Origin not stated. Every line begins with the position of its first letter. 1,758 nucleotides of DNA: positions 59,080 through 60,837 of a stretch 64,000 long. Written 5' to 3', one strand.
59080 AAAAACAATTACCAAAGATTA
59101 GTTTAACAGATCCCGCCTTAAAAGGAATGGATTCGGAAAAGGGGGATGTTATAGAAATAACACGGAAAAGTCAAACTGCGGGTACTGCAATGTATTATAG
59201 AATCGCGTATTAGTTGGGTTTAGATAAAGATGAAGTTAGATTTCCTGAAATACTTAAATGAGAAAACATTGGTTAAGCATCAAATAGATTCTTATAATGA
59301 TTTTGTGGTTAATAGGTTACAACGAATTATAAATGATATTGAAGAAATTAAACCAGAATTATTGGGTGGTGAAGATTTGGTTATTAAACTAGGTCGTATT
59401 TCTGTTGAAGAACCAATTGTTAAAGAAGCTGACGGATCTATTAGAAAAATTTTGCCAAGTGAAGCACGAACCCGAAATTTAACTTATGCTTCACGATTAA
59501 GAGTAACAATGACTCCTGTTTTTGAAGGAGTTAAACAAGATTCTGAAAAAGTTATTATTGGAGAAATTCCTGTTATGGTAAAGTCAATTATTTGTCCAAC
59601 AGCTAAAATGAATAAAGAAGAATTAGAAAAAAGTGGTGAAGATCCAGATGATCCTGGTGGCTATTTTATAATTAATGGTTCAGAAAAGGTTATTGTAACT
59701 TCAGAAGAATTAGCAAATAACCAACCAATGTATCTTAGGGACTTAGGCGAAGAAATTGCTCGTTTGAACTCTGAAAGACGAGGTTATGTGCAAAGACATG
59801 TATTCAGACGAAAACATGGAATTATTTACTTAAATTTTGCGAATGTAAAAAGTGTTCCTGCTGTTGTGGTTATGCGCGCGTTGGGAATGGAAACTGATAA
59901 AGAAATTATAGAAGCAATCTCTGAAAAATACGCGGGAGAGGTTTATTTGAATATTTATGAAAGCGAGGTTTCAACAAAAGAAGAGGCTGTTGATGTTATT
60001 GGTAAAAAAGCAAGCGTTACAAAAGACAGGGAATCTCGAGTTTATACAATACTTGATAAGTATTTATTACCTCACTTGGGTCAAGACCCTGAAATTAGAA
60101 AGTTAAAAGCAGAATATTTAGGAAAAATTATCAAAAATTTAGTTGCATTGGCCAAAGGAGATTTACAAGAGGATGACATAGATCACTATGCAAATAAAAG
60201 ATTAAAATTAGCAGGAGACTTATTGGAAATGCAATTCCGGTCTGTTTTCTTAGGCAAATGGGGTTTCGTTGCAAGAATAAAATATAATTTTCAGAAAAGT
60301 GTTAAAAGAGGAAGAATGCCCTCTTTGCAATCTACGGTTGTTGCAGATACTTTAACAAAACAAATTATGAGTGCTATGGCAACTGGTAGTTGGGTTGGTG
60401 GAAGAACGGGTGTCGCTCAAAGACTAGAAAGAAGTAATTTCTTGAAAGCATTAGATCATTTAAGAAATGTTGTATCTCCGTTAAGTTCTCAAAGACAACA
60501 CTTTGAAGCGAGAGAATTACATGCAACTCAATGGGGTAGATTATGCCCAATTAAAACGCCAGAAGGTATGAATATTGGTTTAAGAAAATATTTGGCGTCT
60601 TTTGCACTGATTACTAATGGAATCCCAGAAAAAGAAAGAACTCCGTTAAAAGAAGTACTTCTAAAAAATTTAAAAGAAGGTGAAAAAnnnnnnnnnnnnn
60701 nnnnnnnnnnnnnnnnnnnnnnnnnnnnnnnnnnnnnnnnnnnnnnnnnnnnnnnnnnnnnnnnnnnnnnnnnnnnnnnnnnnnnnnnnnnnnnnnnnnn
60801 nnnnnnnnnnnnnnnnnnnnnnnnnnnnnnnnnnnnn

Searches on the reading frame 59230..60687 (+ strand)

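Call 26: search_protein_families(library=pfam, proteins=[window:59230-60687:+], max_evalue=0.00001)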
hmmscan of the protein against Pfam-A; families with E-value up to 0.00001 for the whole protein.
window:59230-60687:+ (486 aa): 3 families
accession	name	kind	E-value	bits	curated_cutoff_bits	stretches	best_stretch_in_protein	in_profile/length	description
PF04563.20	RNA_pol_Rpb2_1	-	6.2e-51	173.3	28.2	1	14-376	2-202/203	RNA polymerase beta subunit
PF04561.19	RNA_pol_Rpb2_2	-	9.2e-25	87.8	21.7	1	177-326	19-190/190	RNA polymerase Rpb2, domain 2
PF04565.21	RNA_pol_Rpb2_3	-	7e-22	77.8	21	1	397-460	1-67/68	RNA polymerase Rpb2, domain 3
